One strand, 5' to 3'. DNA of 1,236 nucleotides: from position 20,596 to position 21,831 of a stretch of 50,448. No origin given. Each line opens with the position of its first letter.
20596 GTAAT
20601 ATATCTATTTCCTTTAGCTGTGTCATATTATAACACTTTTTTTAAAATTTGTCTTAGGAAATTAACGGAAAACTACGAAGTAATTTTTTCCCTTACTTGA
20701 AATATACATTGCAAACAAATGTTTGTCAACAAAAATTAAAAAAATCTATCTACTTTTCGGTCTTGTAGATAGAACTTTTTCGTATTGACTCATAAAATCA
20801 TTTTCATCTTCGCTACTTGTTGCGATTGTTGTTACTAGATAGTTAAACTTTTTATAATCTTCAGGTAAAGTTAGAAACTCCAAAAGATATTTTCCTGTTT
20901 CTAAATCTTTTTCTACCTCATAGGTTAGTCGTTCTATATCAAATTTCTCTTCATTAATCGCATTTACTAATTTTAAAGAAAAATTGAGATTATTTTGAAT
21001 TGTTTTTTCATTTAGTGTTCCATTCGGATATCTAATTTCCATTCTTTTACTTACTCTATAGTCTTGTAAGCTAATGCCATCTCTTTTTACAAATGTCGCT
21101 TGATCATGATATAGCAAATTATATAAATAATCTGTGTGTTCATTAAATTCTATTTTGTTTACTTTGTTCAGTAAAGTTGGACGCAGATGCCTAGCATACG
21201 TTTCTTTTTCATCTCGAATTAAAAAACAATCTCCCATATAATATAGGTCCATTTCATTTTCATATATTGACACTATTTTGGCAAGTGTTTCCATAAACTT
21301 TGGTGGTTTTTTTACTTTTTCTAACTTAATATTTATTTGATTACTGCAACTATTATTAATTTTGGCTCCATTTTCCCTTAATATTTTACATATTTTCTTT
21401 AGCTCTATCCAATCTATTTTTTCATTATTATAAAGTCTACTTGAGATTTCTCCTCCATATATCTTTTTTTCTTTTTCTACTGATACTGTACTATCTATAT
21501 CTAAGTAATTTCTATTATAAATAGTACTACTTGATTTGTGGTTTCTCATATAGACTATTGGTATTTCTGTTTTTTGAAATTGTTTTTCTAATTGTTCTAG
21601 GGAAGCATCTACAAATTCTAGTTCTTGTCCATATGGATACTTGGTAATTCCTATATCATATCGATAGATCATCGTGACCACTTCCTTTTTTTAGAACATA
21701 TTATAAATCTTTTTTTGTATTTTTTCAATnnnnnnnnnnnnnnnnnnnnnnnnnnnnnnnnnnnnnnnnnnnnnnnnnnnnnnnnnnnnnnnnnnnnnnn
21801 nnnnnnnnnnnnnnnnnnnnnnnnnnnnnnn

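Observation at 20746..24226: uvrB and uvrA are separated by a radical-SAM / small-ORF / Rel-like / amidoligase-like block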

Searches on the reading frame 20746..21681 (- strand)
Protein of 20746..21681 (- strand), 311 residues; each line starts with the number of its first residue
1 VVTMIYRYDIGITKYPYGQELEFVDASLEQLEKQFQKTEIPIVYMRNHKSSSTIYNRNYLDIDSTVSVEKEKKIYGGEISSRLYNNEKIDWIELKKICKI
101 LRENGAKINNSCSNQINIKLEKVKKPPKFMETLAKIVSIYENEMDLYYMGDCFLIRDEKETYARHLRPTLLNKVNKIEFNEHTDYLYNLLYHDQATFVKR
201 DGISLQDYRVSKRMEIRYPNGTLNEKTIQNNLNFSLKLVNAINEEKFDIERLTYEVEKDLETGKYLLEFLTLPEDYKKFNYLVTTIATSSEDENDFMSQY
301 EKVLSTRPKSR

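Call 4: search_protein_families(library=pfam, proteins=[window:20746-21681:-], max_evalue=0.01)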
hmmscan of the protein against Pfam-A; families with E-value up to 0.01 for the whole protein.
window:20746-21681:- (311 aa): 1 family
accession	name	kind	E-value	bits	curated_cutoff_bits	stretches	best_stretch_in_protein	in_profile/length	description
PF12224.13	Amidoligase_2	-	9.7e-11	42.4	22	1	17-239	5-245/245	Putative amidoligase enzyme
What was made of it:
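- Checked: Amidoligase_2: 20746-21672, 308 aa, 9.7e-11, 42.4 bits against a cut-off of 22 (call 4).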

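Call 5: search_protein_families(library=ncbifam, proteins=[window:20746-21681:-], max_evalue=0.01)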
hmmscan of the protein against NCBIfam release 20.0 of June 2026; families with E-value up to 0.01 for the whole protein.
window:20746-21681:- (311 aa): 0 families

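Call 6: search_protein_families(library=padloc, proteins=[window:20746-21681:-], max_evalue=0.01)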
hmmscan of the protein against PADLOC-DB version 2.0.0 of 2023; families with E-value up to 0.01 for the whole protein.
window:20746-21681:- (311 aa): 0 families

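Call 11: find_homologous_proteins(query=window:20746-21672:-, max_evalue=0.001)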
Query window:20746-21672:- (308 aa): 49 proteins with E <= 0.001 among 1641 candidates.
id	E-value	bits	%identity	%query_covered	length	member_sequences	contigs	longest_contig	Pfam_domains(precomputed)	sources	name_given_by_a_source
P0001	4.7e-198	674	100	100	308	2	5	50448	PF12224.14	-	-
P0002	1.1e-117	411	62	99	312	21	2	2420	PF12224.14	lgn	-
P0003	1.7e-117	410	61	99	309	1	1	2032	PF12224.14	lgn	-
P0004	2.2e-117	410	63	99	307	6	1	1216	PF12224.14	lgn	-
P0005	1.6e-116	407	62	99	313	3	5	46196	PF12224.14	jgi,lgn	-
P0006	1.2e-112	394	62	99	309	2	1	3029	PF12224.14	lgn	-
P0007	2.9e-106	373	59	99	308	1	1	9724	PF12224.14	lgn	-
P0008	1.6e-101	358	55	99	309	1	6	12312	PF12224.14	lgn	-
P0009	1.3e-92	328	54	99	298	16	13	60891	PF12224.14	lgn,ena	-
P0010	4.2e-83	297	51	99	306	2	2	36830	PF12224.14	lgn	-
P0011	9.9e-83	296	50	99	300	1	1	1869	PF12224.14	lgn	-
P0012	7.4e-80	287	49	99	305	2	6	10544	PF12224.14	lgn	-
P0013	1.1e-78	283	46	99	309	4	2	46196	PF12224.14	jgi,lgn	-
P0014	2.8e-78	281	47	98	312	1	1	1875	PF12224.14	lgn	-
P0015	1.4e-75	273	52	81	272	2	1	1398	PF12224.14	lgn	-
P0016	2.7e-74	268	45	99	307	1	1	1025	PF12224.14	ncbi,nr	ncbi:MAG: amidoligase family protein, partial [Bacilli bacterium]|nr:amidoligase family protein [Bac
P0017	2.8e-72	262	47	93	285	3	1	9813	PF12224.14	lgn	-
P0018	4.1e-72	261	46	98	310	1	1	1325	PF12224.14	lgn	-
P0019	2.6e-71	259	46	98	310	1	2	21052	PF12224.14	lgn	-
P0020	1.4e-70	256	46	98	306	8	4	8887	PF12224.14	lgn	-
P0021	6.1e-70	254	46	98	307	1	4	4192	PF12224.14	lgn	-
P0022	9.1e-70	253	45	99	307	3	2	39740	PF12224.14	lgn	-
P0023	1.1e-69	253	46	99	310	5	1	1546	PF12224.14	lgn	-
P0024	1.5e-69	253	44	99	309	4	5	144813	PF12224.14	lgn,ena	-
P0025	2.1e-69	252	45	99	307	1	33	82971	PF12224.14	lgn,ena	-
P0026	7.2e-68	247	41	98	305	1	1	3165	PF12224.14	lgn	-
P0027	1.0e-67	247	44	99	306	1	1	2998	PF12224.14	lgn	-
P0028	2.7e-67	245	44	99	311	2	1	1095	PF12224.14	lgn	-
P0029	1.8e-66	243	44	98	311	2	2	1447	PF12224.14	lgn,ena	-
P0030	1.8e-65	239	45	98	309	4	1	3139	PF12224.14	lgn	-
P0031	1.9e-65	239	44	98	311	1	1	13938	PF12224.14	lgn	-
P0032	8.7e-65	237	54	74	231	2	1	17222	PF12224.14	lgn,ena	-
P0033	4.4e-61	225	42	98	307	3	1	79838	PF12224.14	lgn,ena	-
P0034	6.9e-60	221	41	98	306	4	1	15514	PF12224.14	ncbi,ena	-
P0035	1.1e-59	220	42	86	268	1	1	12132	PF12224.14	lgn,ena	-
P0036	3.0e-59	219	39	98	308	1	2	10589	PF12224.14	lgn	-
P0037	1.9e-57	213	39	98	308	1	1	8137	PF12224.14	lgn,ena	-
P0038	1.1e-55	207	40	98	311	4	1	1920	PF12224.14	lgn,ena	-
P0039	1.6e-55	207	41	99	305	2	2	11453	PF12224.14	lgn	-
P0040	4.5e-55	205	41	99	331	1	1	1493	PF12224.14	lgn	-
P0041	2.7e-54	203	39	98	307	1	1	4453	PF12224.14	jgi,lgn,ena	-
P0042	1.1e-51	194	39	98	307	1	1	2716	PF12224.14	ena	-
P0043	3.7e-45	173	36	96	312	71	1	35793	PF12224.14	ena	-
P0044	1.3e-44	171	35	95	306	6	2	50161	PF12224.14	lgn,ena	-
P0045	1.1e-36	145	32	94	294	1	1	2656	PF12224.14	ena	-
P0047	4.2e-9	54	28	58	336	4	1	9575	PF12224.14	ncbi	-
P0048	6.0e-6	44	27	59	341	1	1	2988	PF12224.14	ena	-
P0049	9.1e-6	43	25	57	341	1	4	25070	PF12224.14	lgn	-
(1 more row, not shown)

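Call 12: find_encoding_contigs(protein=P0005, flank=8000, max_places=3)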
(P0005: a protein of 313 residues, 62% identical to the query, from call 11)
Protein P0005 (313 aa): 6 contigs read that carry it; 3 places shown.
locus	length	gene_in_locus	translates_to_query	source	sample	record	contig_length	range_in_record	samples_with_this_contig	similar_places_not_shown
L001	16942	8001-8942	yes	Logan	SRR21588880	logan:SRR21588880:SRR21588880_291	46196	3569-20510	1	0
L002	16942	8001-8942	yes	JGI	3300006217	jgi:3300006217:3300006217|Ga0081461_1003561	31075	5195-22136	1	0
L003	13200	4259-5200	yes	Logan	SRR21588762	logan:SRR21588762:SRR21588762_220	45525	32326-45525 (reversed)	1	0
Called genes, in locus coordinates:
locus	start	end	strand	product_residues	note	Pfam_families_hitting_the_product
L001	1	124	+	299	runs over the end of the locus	PF18075:FtsX_ECD, PF02687:FtsX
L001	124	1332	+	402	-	PF28019:HmpF (faint), PF24568:CC_PcsB, PF01551:Peptidase_M23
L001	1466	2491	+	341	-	PF18765:Polbeta (weak)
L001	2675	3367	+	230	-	-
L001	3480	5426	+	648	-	PF00270:DEAD (faint), PF04851:ResIII, PF17757:UvrB_inter, PF27431:UvrB_3rd, PF00271:Helicase_C, PF12344:UvrB, PF02151:UVR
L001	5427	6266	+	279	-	PF04055:Radical_SAM, PF13186:SPASM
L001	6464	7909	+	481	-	PF13328:HD_4, PF01966:HD, PF04607:RelA_SpoT, PF02824:TGS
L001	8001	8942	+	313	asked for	PF12224:Amidoligase_2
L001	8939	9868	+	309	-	PF12224:Amidoligase_2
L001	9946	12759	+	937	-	PF00005:ABC_tran (faint), PF02463:SMC_N (faint), PF03193:RsgA_GTPase (faint), PF13304:AAA_21 (faint), PF13555:AAA_29 (faint), PF20703:nSTAND1 (faint), PF17760:UvrA_inter, PF17755:UvrA_DNA-bind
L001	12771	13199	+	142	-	PF04020:Phage_holin_4_2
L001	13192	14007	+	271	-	PF01790:LGT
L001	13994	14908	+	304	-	PF00890:FAD_binding_2 (weak), PF01134:GIDA (weak), PF01266:DAO, PF01494:FAD_binding_3 (weak), PF07992:Pyr_redox_2, PF12831:FAD_oxidored (weak), PF13738:Pyr_redox_3, PF00070:Pyr_redox, +5 more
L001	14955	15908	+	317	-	PF01933:CofD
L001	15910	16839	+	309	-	PF10298:WhiA_N, PF14528:LAGLIDADG_3 (faint), PF14527:LAGLIDADG_WhiA, PF02650:HTH_WhiA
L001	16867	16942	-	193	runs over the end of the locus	PF00574:CLP_protease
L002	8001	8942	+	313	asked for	PF12224:Amidoligase_2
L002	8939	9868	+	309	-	PF12224:Amidoligase_2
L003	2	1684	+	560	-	?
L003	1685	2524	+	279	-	PF04055:Radical_SAM, PF13186:SPASM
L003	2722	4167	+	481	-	PF13328:HD_4, PF01966:HD, PF04607:RelA_SpoT, PF02824:TGS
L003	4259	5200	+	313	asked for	PF12224:Amidoligase_2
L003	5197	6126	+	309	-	PF12224:Amidoligase_2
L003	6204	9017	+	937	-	PF00005:ABC_tran (faint), PF02463:SMC_N (faint), PF03193:RsgA_GTPase (faint), PF13304:AAA_21 (faint), PF13555:AAA_29 (faint), PF20703:nSTAND1 (faint), PF17760:UvrA_inter, PF17755:UvrA_DNA-bind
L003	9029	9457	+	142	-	PF04020:Phage_holin_4_2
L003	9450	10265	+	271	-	PF01790:LGT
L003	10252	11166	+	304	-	PF00890:FAD_binding_2 (weak), PF01134:GIDA (weak), PF01266:DAO, PF01494:FAD_binding_3 (weak), PF07992:Pyr_redox_2, PF12831:FAD_oxidored (weak), PF13738:Pyr_redox_3, PF00070:Pyr_redox, +5 more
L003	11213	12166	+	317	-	PF01933:CofD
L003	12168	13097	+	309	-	PF10298:WhiA_N, PF14528:LAGLIDADG_3 (faint), PF14527:LAGLIDADG_WhiA, PF02650:HTH_WhiA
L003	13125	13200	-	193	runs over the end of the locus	PF00574:CLP_protease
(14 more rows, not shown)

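Call 13: find_encoding_contigs(protein=P0024, flank=8000, max_places=3)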
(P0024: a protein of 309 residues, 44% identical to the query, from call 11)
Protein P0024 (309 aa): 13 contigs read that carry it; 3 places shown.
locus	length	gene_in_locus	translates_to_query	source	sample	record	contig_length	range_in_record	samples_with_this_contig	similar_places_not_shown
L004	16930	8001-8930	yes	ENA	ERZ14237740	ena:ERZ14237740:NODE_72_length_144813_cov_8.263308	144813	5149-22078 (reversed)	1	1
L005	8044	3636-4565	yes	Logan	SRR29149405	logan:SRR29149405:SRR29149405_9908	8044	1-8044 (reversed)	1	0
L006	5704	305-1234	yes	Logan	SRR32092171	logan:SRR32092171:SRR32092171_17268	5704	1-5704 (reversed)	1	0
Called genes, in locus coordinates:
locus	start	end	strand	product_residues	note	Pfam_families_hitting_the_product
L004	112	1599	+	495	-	PF01336:tRNA_anti-codon, PF00152:tRNA-synt_2, PF01409:tRNA-synt_2d (faint)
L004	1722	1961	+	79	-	PF13489:Methyltransf_23 (weak), PF13649:Methyltransf_25 (weak)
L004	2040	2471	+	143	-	-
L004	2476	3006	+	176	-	PF13238:AAA_18, PF13207:AAA_17 (weak)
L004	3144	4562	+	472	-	PF03606:DcuC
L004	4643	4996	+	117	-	-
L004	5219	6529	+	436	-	PF00133:tRNA-synt_1 (faint), PF01406:tRNA-synt_1e, PF01921:tRNA-synt_1f (faint), PF09334:tRNA-synt_1g (weak), PF09190:DALR_2 (weak)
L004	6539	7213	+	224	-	PF04298:Zn_peptidase_2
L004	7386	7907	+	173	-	PF04463:2-thiour_desulf (weak)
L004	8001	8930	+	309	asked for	PF12224:Amidoligase_2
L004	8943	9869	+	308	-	PF12224:Amidoligase_2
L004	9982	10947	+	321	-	-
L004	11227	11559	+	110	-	PF01381:HTH_3, PF12844:HTH_19, PF13443:HTH_26 (weak), PF13560:HTH_31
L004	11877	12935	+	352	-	PF11202:StiP, PF15608:PELOTA_1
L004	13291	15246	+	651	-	PF00270:DEAD (faint), PF04851:ResIII, PF17757:UvrB_inter, PF27431:UvrB_3rd, PF00271:Helicase_C, PF12344:UvrB, PF02151:UVR (weak)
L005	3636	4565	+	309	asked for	PF12224:Amidoligase_2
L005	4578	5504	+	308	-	PF12224:Amidoligase_2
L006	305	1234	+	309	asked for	PF12224:Amidoligase_2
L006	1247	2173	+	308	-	PF12224:Amidoligase_2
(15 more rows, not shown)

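Call 14: find_encoding_contigs(protein=P0044, flank=8000, max_places=3)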
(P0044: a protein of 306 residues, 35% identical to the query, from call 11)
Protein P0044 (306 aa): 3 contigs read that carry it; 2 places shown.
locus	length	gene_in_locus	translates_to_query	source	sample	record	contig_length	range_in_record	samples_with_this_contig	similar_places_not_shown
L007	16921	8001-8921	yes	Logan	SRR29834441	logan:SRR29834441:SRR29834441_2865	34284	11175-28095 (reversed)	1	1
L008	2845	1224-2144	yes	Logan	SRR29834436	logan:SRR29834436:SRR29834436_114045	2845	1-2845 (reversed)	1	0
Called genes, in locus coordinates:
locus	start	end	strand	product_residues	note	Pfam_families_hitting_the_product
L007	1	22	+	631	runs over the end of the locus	PF03412:Peptidase_C39, PF00664:ABC_membrane, PF00005:ABC_tran, PF20720:nSTAND3 (weak)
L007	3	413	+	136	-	-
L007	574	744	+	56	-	-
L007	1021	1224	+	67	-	PF01165:Ribosomal_S21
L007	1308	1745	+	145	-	PF09424:YqeY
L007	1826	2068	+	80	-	PF07873:YabP (weak)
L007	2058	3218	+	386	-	PF06898:YqfD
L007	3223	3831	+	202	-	PF04892:VanZ-LLP1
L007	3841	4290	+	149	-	PF02130:YbeY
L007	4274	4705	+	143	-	PF01219:DAGK_prokar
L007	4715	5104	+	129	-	PF00383:dCMP_cyt_deam_1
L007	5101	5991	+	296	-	PF00071:Ras (weak), PF00350:Dynamin_N (faint), PF01926:MMR_HSR1, PF02421:FeoB_N, PF03193:RsgA_GTPase (faint), PF04548:AIG1 (weak), PF00009:GTP_EFTU, PF07650:KH_2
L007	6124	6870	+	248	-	PF11967:RecO_N, PF02565:RecO_C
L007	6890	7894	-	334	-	PF00579:tRNA-synt_1b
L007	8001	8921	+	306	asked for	PF12224:Amidoligase_2 (weak)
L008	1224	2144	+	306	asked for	PF12224:Amidoligase_2 (weak)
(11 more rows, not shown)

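Call 19: find_related_loci(query=A1, collection=genome_contigs, flank=10000)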
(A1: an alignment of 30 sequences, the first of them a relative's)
Query A1 (308 aa) in genome_contigs; peptide patterns used: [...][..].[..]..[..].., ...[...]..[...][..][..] (x = any residue, [..] = any of these).
184 stretches matched a pattern; 43 encode a relative of the query (tblastn E <= 1e-3); 43 distinct loci.
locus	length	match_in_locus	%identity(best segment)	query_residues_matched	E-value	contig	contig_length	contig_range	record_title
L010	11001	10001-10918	64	1-306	1e-128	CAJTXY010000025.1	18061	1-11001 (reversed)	MAG TPA_asm: uncultured Bacilli bacterium isolate MGBC119817 genome assembly, contig: MGBC119817.25, whole genome shotgu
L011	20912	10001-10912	63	3-306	2e-127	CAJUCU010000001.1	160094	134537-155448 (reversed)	MAG TPA_asm: uncultured Bacilli bacterium isolate MGBC117562 genome assembly, contig: MGBC117562.1, whole genome shotgun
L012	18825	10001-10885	53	3-308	8e-99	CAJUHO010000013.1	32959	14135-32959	MAG TPA_asm: uncultured Bacilli bacterium isolate MGBC137871 genome assembly, contig: MGBC137871.13, whole genome shotgu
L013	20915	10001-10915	47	3-306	2e-80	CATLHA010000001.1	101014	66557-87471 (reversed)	MAG TPA_asm: uncultured Bacillales bacterium isolate MGG03199_1680015500 genome assembly, contig: ERR2497919_28, whole g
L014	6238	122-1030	45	3-306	2e-78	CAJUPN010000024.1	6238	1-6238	MAG TPA_asm: uncultured Bacilli bacterium isolate MGBC164624 genome assembly, contig: MGBC164624.24, whole genome shotgu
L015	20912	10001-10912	45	3-306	3e-77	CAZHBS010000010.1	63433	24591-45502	MAG TPA_asm: uncultured Muribaculaceae bacterium isolate SRP287540_co1_193 genome assembly, contig: NODE_374_length_6343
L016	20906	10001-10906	45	3-305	2e-75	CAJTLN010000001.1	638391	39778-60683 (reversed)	MAG TPA_asm: uncultured Bacilli bacterium isolate MGBC100111 genome assembly, contig: MGBC100111.1, whole genome shotgun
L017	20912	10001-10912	43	3-304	1e-74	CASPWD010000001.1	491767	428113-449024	MAG: uncultured Bacilli bacterium isolate extra-ERR2497918.26_1677795665 genome assembly, contig: NODE_1_length_491767_c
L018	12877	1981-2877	44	3-301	8e-73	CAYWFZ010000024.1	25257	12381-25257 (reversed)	MAG TPA_asm: uncultured Muribaculaceae bacterium isolate SRP287540_co1_194 genome assembly, contig: NODE_1920_length_252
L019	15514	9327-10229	41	1-304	3e-67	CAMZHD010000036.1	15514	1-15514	MAG TPA_asm: uncultured Bacillales bacterium isolate SRR10912542_bin.29_metaWRAP_v1.3_MAG genome assembly, contig: ERZ14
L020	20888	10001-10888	41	11-304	3e-64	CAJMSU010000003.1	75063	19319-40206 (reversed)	TPA_asm: uncultured bacterium isolate SRR5519181-bin.25 genome assembly, contig: NODE_187_length_75063_cov_7.048488, who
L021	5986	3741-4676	41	1-304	6e-64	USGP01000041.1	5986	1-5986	uncultured Tenericutes bacterium isolate UMGS1700 genome assembly, contig: NODE_5851_length_5986_cov_4.232170, whole gen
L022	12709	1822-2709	37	1-300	1e-59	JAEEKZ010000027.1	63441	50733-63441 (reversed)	MAG: Bacillales bacterium isolate Tb.RUG.204 k141_3308869_flag=0_multi=28.1546_len=63441, whole genome shotgun sequence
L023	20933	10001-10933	37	1-304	8e-59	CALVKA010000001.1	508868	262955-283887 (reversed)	MAG: uncultured Bacilli bacterium isolate BRZ_NS__bin73 genome assembly, contig: BRZ_NS__NODE_7_length_508868_cov_10.077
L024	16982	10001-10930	39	1-306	2e-57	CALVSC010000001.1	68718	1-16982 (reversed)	MAG: uncultured Bacilli bacterium isolate BRZ_QA__bin67 genome assembly, contig: BRZ_QA__NODE_433_length_68718_cov_6.993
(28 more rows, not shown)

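Call 36: predict_structure(alignment_id=A1)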
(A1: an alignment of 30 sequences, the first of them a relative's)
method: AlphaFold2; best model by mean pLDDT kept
length: 308 residues; sequences in the alignment: 30
mean_pLDDT: 93.4   pTM: 0.92
mean pLDDT of the five models: 93.4, 93.2, 93.0, 92.7, 92.6
residues with pLDDT >= 90: 263; 70-90: 39; 50-70: 5; < 50: 1
segments of 3 or more residues with pLDDT < 50: none
pLDDT, mean of each block of 10 residues (from residue 1): 91 96 96 94 72 89 93 96 96 98 94 96 98 97 95 90 94 95 95 95 94 91 97 98 98 94 80 95 97 97 81
secondary structure, 60 per line:
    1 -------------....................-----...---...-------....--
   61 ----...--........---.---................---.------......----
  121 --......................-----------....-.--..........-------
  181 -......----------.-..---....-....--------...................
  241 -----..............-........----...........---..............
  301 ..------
elements in order: E14-24 H25-33 E39-41 E55-58 E65-67 E70-77 H85-100 E111-116 H123-144 H156-159 H164-173 H182-187 H205-208 E210-213 H222-240 H246-259 H261-268 H273-283 H287-302

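Call 40: search_dna_similar(query=window:20746-21672:-, collection=phages, mode=protein, max_evalue=0.001)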
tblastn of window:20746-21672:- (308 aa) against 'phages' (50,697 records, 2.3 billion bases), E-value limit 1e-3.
No match.
